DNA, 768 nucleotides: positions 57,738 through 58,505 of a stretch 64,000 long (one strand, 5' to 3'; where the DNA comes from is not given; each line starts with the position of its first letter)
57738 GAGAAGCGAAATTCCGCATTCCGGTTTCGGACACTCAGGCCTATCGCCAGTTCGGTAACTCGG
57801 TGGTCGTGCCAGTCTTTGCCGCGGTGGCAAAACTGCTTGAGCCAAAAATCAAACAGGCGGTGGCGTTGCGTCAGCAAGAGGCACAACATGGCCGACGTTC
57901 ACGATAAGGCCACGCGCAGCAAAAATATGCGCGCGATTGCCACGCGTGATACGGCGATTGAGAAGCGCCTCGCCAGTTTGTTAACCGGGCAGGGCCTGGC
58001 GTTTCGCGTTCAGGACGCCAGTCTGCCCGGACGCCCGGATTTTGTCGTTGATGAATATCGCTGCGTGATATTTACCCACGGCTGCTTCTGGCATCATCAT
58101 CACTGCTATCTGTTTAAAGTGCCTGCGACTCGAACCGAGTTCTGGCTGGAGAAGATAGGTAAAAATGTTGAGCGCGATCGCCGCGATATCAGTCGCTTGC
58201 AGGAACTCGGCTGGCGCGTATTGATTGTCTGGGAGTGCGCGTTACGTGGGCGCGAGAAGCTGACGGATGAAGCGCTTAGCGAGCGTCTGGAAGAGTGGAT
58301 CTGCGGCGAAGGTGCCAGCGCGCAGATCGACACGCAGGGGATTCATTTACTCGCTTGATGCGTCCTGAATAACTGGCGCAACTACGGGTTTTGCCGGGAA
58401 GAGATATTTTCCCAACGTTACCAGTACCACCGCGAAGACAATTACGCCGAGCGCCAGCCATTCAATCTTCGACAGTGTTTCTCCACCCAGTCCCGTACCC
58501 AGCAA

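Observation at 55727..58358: yedJ (HD hydrolase), dcm and frame-shifted overlapping vsr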

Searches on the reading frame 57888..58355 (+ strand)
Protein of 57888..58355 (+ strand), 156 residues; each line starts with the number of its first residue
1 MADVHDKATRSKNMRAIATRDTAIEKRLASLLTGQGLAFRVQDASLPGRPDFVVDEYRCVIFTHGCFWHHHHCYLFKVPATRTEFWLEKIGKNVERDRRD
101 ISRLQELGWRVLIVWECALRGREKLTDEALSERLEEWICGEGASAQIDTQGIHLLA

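Call 4: search_protein_families(library=pfam, proteins=[window:57888-58355:+])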
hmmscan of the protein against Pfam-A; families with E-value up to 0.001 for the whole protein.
window:57888-58355:+ (156 aa): 1 family
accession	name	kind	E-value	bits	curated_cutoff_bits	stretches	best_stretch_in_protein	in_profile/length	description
PF03852.21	Vsr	-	1.2e-39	134.4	27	1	2-74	1-73/74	DNA mismatch endonuclease Vsr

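Call 26: search_protein_families(library=ncbifam, proteins=[window:57888-58355:+])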
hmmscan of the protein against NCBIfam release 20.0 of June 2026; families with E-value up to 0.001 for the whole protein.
window:57888-58355:+ (156 aa): 1 family
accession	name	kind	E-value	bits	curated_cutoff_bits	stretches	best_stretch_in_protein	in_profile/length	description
TIGR00632.1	vsr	subfamily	2.5e-54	182.7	97.85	1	1-118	1-119/119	DNA mismatch endonuclease Vsr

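Call 33: find_homologous_proteins(query=window:57888-58355:+, max_evalue=1e-20)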
Query window:57888-58355:+ (156 aa): 1437 proteins with E <= 1e-20 among 1496 candidates; the best 120 are listed.
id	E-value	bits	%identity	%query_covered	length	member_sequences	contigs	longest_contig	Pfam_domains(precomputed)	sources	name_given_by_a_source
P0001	6.9e-102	356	99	100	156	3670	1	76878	PF03852.22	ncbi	ncbi:VSPR family DNA mismatch endonuclease [Escherichia coli]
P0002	1.3e-101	355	99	100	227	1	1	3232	PF03852.22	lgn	-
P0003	4.0e-96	337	94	100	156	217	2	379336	PF03852.22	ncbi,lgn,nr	ncbi:TPA: VSPR family DNA mismatch endonuclease [Escherichia coli]|nr:very short patch repair endonu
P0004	1.0e-90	320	98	91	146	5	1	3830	PF03852.22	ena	-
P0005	3.2e-89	315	89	99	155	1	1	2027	PF03852.22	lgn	-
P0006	3.4e-89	315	87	100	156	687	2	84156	PF03852.22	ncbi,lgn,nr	ncbi:very short patch repair endonuclease [Salmonella enterica subsp. enterica serovar Derby]|nr:ver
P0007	4.0e-89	314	88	99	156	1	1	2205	PF03852.22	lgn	-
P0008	4.2e-89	314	89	99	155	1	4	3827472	PF03852.22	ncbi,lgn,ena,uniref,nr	ncbi:TPA: very short patch repair endonuclease [Citrobacter farmeri]|uniref:very short patch repair 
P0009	4.4e-89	314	89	99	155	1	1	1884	PF03852.22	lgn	-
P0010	6.1e-89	314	88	99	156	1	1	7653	PF03852.22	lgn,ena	-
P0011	6.1e-89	314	88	99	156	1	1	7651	PF03852.22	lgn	-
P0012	7.8e-89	314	88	99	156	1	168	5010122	PF03852.22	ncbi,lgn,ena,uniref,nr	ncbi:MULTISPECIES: very short patch repair endonuclease [Citrobacter]|uniref:Very short patch repair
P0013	9.2e-89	313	88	99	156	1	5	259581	PF03852.22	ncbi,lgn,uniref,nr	ncbi:very short patch repair endonuclease [Citrobacter koseri]|uniref:very short patch repair endonu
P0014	9.2e-89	313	88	99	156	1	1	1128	PF03852.22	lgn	-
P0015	9.5e-89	313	88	99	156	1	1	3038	PF03852.22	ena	-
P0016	1.0e-88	313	88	99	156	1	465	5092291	PF03852.22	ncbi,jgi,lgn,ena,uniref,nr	ncbi:TPA: very short patch repair endonuclease [Citrobacter koseri]|uniref:Very short patch repair e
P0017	1.3e-88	313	86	99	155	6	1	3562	PF03852.22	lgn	-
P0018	1.3e-88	313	88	99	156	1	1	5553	PF03852.22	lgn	-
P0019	1.3e-88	313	87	99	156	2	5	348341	PF03852.22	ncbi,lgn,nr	ncbi:TPA: very short patch repair endonuclease [Citrobacter koseri]|nr:very short patch repair endon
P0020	1.3e-88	313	88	99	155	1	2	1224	PF03852.22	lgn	-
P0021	1.5e-88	313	87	99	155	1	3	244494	PF03852.22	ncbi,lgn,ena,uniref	ncbi:very short patch repair endonuclease [Citrobacter amalonaticus]|uniref:very short patch repair 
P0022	1.5e-88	313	89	99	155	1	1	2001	PF03852.22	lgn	-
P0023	1.6e-88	313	87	99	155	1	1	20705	PF03852.22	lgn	-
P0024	2.3e-88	312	88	99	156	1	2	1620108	PF03852.22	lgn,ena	-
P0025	2.8e-88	312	88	99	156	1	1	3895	PF03852.22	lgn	-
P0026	3.0e-88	312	87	99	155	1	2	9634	PF03852.22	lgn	-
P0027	3.6e-88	311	87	99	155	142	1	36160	PF03852.22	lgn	-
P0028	3.7e-88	311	86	99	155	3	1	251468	PF03852.22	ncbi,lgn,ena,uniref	ncbi:very short patch repair endonuclease [Citrobacter sp. U14242]|uniref:very short patch repair en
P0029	3.9e-88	311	87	99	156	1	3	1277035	PF03852.22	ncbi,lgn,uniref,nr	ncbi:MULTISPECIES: very short patch repair endonuclease [Citrobacter]|uniref:very short patch repair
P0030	3.9e-88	311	87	99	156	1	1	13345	PF03852.22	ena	-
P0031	3.9e-88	311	86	99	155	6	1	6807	PF03852.22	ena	-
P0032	4.2e-88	311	88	99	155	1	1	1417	PF03852.22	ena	-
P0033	4.3e-88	311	86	99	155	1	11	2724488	PF03852.22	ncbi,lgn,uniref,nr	ncbi:very short patch repair endonuclease [Citrobacter youngae]|uniref:Very short patch repair endon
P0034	4.6e-88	311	87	99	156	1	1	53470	PF03852.22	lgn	-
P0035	5.4e-88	311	87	99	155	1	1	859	PF03852.22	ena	-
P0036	5.5e-88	311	87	99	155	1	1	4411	PF03852.22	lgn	-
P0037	6.0e-88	311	88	99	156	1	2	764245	PF03852.22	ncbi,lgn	ncbi:very short patch repair endonuclease [Citrobacter koseri]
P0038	6.2e-88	311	87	99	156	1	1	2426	PF03852.22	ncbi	-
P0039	6.6e-88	311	88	99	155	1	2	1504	PF03852.22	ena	-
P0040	7.3e-88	310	87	99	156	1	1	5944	PF03852.22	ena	-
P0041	7.8e-88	310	86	99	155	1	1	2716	PF03852.22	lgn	-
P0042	9.6e-88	310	87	99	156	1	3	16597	PF03852.22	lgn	-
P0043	1.0e-87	310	88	99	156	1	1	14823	PF03852.22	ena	-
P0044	1.1e-87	310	87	99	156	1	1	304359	PF03852.22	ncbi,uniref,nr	ncbi:very short patch repair endonuclease [Citrobacter koseri]|uniref:very short patch repair endonu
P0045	1.1e-87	310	86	99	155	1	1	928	PF03852.22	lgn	-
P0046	1.2e-87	310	87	99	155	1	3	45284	PF03852.22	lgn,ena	-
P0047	1.7e-87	309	86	99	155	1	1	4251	PF03852.22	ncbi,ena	-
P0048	2.0e-87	309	89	100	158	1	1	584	PF03852.22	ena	-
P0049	2.6e-87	309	86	99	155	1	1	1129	PF03852.22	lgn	-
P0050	2.8e-87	308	85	99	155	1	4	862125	PF03852.22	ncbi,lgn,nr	ncbi:very short patch repair endonuclease [Citrobacter werkmanii]|nr:very short patch repair endonuc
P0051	3.5e-87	308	86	99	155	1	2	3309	PF03852.22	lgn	-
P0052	3.7e-87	308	86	99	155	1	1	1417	PF03852.22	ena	-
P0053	3.9e-87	308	86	99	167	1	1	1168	PF03852.22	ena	-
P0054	5.8e-87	307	86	99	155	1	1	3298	PF03852.22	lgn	-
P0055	6.0e-87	307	87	99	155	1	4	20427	PF03852.22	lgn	-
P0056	7.1e-87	307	85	99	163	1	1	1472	PF03852.22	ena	-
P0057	8.3e-87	307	85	99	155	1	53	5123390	PF03852.22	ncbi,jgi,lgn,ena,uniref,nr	ncbi:very short patch repair endonuclease [Citrobacter freundii]|jgi:DNA mismatch endonuclease (patc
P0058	8.5e-87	307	86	99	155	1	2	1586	PF03852.22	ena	-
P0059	8.6e-87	307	85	99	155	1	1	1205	PF03852.22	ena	-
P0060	9.6e-87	307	86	99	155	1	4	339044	PF03852.22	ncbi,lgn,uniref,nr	ncbi:very short patch repair endonuclease [Citrobacter freundii]|uniref:very short patch repair endo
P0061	1.1e-86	307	85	99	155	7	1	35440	PF03852.22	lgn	-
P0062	1.1e-86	307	85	99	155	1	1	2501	PF03852.22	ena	-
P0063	1.6e-86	306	84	99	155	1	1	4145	PF03852.22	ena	-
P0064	1.6e-86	306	89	100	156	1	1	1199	PF03852.22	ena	-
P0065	1.7e-86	306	86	99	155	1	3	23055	PF03852.22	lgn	-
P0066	1.8e-86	306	85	99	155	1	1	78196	PF03852.22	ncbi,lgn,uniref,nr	ncbi:very short patch repair endonuclease [Citrobacter sp. Awk 2]|uniref:very short patch repair end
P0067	2.6e-86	305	85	99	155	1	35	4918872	PF03852.22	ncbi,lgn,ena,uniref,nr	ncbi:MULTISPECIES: very short patch repair endonuclease [Citrobacter]|uniref:Very short patch repair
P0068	3.0e-86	305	84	99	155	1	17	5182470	PF03852.22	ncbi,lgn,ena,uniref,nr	ncbi:very short patch repair endonuclease [Citrobacter freundii]|uniref:Very short patch repair endo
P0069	3.0e-86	305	84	99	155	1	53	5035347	PF03852.22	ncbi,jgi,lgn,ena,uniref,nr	ncbi:very short patch repair endonuclease [Citrobacter freundii]|jgi:DNA mismatch endonuclease (patc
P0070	3.1e-86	305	86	99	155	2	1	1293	PF03852.22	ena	-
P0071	3.5e-86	305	84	99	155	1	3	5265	PF03852.22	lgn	-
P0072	3.6e-86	305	84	99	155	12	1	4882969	PF03852.22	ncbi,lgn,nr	ncbi:very short patch repair endonuclease [Citrobacter freundii]|nr:very short patch repair endonucl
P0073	5.4e-86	304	83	99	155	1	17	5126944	PF03852.22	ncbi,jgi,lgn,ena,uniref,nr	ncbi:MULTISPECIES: very short patch repair endonuclease [Citrobacter]|jgi:DNA mismatch endonuclease 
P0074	5.7e-86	304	86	99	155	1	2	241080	PF03852.22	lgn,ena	-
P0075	5.8e-86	304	84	99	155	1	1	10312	PF03852.22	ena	-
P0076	5.8e-86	304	84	99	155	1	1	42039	PF03852.22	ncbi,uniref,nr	ncbi:very short patch repair endonuclease [Citrobacter sp. wls829]|uniref:very short patch repair en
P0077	6.5e-86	304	84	99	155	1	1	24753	PF03852.22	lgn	-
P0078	7.0e-86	304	84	99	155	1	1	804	PF03852.22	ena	-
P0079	7.7e-86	304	83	100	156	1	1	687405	PF03852.22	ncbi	ncbi:TPA: very short patch repair endonuclease [Citrobacter freundii]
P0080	8.8e-86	304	86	99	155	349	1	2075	PF03852.22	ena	-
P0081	8.9e-86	304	86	99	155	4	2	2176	PF03852.22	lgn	-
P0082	9.3e-86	304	84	99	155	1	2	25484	PF03852.22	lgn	-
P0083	9.4e-86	304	84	99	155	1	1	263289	PF03852.22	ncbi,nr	ncbi:very short patch repair endonuclease [Escherichia fergusonii]|nr:very short patch repair endonu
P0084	1.1e-85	303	83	99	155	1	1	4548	PF03852.22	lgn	-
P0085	1.1e-85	303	83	99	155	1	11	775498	PF03852.22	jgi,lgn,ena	jgi:DNA mismatch endonuclease (patch repair protein)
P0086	1.2e-85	303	84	99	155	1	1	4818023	PF03852.22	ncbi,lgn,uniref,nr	ncbi:very short patch repair endonuclease [Citrobacter freundii]|uniref:very short patch repair endo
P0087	1.2e-85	303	85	99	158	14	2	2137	PF03852.22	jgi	jgi:DNA mismatch endonuclease, patch repair protein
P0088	1.6e-85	303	81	100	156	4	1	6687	PF03852.22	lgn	-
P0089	1.7e-85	303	86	98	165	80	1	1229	PF03852.22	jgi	-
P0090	1.7e-85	303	83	99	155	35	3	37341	PF03852.22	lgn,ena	-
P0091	1.8e-85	303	84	99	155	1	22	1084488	PF03852.22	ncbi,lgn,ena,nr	ncbi:TPA: very short patch repair endonuclease [Citrobacter pasteurii]|nr:very short patch repair en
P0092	2.0e-85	302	83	99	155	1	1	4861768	PF03852.22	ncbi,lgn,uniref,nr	ncbi:very short patch repair endonuclease [Citrobacter freundii]|uniref:very short patch repair endo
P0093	2.4e-85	302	84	99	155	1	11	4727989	PF03852.22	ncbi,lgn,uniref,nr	ncbi:very short patch repair endonuclease [Escherichia fergusonii]|uniref:very short patch repair en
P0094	2.5e-85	302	83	99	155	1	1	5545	PF03852.22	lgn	-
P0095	3.4e-85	302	83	99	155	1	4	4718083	PF03852.22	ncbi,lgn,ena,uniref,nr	ncbi:very short patch repair endonuclease [Escherichia fergusonii]|uniref:Very short patch repair en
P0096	3.7e-85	302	84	99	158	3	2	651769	PF03852.22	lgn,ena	-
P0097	4.1e-85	301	83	99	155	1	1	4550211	PF03852.22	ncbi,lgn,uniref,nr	ncbi:very short patch repair endonuclease [Citrobacter freundii]|uniref:DNA mismatch endonuclease Vs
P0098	4.9e-85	301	84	99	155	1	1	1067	PF03852.22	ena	-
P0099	5.0e-85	301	84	99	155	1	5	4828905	PF03852.22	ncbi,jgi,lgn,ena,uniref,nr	ncbi:very short patch repair endonuclease [Intestinirhabdus alba]|jgi:DNA mismatch endonuclease (pat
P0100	5.5e-85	301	84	99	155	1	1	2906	PF03852.22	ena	-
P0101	5.9e-85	301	86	99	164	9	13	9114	PF03852.22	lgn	-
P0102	7.7e-85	301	83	99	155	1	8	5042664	PF03852.22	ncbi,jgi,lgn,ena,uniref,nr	ncbi:very short patch repair endonuclease [Citrobacter sp. C348]|jgi:DNA mismatch endonuclease (patc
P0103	7.7e-85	301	85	99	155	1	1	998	PF03852.22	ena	-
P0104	7.9e-85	301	83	99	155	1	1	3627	PF03852.22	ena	-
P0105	1.3e-84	300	84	99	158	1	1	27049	PF03852.22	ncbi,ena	-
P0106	1.6e-84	300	90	100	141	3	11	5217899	PF03852.22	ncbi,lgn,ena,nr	ncbi:very short patch repair endonuclease [Escherichia coli]|nr:very short patch repair endonuclease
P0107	1.6e-84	300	83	99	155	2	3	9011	PF03852.22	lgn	-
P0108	1.7e-84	299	83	99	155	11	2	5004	PF03852.22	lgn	-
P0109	4.1e-84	298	84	98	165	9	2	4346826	PF03852.22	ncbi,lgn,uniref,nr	ncbi:very short patch repair endonuclease [Pseudescherichia vulneris]|uniref:very short patch repair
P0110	4.5e-84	298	83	99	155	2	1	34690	PF03852.22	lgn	-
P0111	6.3e-84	298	85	99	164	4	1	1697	PF03852.22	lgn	-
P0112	6.8e-84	297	79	99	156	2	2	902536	PF03852.22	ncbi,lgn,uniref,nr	ncbi:T/G mismatch-specific endonuclease [Enterobacter sp. kpr-6]|uniref:very short patch repair endo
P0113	7.1e-84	297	83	99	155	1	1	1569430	PF03852.22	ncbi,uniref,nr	ncbi:very short patch repair endonuclease [Citrobacter sp. FP75]|uniref:very short patch repair endo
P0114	1.0e-83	297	83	98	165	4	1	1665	PF03852.22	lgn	-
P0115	1.1e-83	297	86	98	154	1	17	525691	PF03852.22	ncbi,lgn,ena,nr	ncbi:MAG: very short patch repair endonuclease [Enterobacteriaceae bacterium]|nr:very short patch re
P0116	1.1e-83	297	86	98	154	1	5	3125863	PF03852.22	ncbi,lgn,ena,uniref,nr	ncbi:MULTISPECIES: very short patch repair endonuclease [Enterobacteriaceae]|uniref:Very short patch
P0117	1.1e-83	297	86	98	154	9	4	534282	PF03852.22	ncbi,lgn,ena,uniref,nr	ncbi:T/G mismatch-specific endonuclease [Phytobacter palmae]|uniref:Very short patch repair endonucl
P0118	1.2e-83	297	86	98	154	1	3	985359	PF03852.22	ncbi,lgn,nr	ncbi:Very short patch repair protein [Phytobacter ursingii]|nr:Very short patch repair protein [Phyt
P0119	1.2e-83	297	86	98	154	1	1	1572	PF03852.22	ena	-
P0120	1.2e-83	297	86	98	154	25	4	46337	PF03852.22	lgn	-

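Call 34: find_encoding_contigs(protein=P0006, flank=4500, max_places=1)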
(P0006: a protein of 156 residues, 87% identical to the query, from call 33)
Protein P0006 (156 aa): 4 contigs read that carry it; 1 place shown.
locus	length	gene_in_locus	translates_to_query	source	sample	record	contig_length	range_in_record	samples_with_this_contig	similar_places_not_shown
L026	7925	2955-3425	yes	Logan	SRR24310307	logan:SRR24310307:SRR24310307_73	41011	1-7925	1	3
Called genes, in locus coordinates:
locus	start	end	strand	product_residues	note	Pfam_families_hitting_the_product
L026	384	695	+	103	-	PF28000:DrpB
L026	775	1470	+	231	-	PF01966:HD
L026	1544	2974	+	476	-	PF18284:DNA_meth_N, PF00145:DNA_methylase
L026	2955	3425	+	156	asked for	PF03852:Vsr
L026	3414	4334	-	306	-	PF00892:EamA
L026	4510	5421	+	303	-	PF05661:DUF808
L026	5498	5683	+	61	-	PF09926:DUF2158 (weak)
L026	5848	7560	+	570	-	PF17151:CHASE7, PF00990:GGDEF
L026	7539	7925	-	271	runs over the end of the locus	PF05116:S6PP (weak), PF08282:Hydrolase_3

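Call 35: find_encoding_contigs(protein=P0016, flank=4500, max_places=1)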
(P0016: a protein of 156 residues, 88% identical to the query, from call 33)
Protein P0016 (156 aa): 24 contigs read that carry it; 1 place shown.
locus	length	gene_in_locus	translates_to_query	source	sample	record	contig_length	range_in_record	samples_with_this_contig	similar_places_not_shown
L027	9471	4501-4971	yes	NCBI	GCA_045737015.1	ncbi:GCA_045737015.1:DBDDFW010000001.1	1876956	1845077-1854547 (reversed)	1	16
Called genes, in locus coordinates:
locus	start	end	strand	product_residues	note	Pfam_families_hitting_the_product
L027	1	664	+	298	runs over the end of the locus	PF08021:FAD_binding_9, PF04954:SIP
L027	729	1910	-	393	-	PF00267:Porin_1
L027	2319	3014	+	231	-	PF01966:HD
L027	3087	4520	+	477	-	PF18284:DNA_meth_N, PF00145:DNA_methylase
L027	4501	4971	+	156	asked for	PF03852:Vsr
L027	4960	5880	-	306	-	PF00892:EamA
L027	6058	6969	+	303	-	PF05661:DUF808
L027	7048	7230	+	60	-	PF09926:DUF2158 (weak)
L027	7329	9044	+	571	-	PF17151:CHASE7, PF00990:GGDEF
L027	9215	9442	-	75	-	PF10733:DUF2525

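Call 36: find_encoding_contigs(protein=P0069, flank=4500, max_places=1)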
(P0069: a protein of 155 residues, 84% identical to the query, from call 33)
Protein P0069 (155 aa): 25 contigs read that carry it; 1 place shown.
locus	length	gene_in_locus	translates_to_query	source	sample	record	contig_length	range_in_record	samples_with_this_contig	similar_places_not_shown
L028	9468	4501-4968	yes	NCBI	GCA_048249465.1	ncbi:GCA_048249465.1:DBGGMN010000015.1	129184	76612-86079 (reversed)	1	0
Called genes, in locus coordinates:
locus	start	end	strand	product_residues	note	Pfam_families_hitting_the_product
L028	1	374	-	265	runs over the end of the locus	PF06167:Peptidase_M90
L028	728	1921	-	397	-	PF00267:Porin_1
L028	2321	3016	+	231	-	PF01966:HD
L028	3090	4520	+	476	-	PF18284:DNA_meth_N, PF00145:DNA_methylase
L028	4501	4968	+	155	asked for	PF03852:Vsr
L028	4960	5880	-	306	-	PF00892:EamA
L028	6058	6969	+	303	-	PF05661:DUF808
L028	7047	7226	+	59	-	PF09926:DUF2158 (weak)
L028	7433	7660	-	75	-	PF10733:DUF2525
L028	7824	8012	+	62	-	PF10781:DSRB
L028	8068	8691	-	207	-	PF00196:GerE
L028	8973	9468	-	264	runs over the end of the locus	PF01311:Bac_export_1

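Call 37: find_encoding_contigs(protein=P0093, flank=4500, max_places=1)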
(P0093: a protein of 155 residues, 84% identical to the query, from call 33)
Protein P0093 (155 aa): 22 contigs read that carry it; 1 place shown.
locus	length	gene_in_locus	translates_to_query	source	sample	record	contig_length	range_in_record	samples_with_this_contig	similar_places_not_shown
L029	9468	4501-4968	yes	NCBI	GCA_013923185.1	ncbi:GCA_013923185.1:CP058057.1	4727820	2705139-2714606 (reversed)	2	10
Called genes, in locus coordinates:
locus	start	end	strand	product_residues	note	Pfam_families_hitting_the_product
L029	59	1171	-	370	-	PF13609:Porin_4, PF00267:Porin_1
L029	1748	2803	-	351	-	PF00267:Porin_1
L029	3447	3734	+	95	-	PF28000:DrpB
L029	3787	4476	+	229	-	PF01966:HD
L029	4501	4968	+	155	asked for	PF03852:Vsr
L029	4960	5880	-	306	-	PF00892:EamA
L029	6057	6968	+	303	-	PF05661:DUF808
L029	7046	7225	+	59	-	PF09926:DUF2158 (weak)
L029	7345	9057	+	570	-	PF17151:CHASE7, PF00990:GGDEF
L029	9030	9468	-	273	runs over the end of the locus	PF05116:S6PP (faint), PF08282:Hydrolase_3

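Call 38: find_encoding_contigs(protein=P0109, flank=4500, max_places=1)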
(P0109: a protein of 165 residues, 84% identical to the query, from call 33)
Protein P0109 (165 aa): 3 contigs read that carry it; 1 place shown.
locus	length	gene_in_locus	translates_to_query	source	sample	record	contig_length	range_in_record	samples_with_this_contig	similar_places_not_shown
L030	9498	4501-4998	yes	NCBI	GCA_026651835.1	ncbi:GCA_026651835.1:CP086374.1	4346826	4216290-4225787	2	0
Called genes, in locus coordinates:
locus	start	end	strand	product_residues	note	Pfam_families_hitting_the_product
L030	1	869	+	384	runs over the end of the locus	-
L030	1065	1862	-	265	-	PF06167:Peptidase_M90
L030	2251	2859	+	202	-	-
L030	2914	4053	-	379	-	PF13609:Porin_4, PF00267:Porin_1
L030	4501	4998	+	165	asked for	PF03852:Vsr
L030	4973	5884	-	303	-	PF00892:EamA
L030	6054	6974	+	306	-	PF05661:DUF808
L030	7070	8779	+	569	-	PF17151:CHASE7, PF00990:GGDEF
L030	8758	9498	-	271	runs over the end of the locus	PF05116:S6PP (faint), PF08282:Hydrolase_3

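Call 39: find_encoding_contigs(protein=P0112, flank=4500, max_places=1)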
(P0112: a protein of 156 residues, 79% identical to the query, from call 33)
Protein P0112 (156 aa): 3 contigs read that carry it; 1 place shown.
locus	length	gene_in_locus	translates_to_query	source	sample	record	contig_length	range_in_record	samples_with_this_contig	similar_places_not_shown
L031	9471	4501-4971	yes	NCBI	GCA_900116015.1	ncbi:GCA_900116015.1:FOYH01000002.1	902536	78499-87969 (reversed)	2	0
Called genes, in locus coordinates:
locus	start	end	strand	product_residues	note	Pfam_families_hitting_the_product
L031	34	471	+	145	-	PF00717:Peptidase_S24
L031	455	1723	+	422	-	PF00817:IMS, PF11798:IMS_HHH (faint), PF11799:IMS_C, PF13438:DUF4113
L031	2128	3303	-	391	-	PF00267:Porin_1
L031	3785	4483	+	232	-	PF01966:HD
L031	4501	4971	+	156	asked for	PF03852:Vsr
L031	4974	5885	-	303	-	PF00892:EamA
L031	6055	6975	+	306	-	PF05661:DUF808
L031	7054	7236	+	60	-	PF09926:DUF2158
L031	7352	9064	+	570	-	PF17151:CHASE7, PF00990:GGDEF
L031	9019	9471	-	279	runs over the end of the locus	PF05116:S6PP (faint), PF08282:Hydrolase_3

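Call 40: find_encoding_contigs(protein=P0117, flank=4500, max_places=1)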
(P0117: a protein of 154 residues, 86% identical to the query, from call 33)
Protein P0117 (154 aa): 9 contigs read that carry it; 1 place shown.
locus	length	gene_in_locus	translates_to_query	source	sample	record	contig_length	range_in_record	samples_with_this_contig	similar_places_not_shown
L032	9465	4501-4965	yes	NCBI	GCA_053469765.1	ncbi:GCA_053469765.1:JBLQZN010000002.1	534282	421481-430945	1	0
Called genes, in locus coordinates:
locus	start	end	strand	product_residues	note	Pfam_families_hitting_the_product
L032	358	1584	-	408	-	PF13356:Arm-DNA-bind_3, PF22022:Phage_int_M, PF00589:Phage_integrase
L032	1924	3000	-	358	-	PF13609:Porin_4, PF00267:Porin_1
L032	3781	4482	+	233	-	PF24391:HD-CE (weak), PF01966:HD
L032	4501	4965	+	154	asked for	PF03852:Vsr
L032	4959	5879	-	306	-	PF00892:EamA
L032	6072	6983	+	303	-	PF05661:DUF808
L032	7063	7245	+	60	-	-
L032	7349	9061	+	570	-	PF17151:CHASE7, PF00990:GGDEF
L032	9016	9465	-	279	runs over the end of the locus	PF05116:S6PP (faint), PF08282:Hydrolase_3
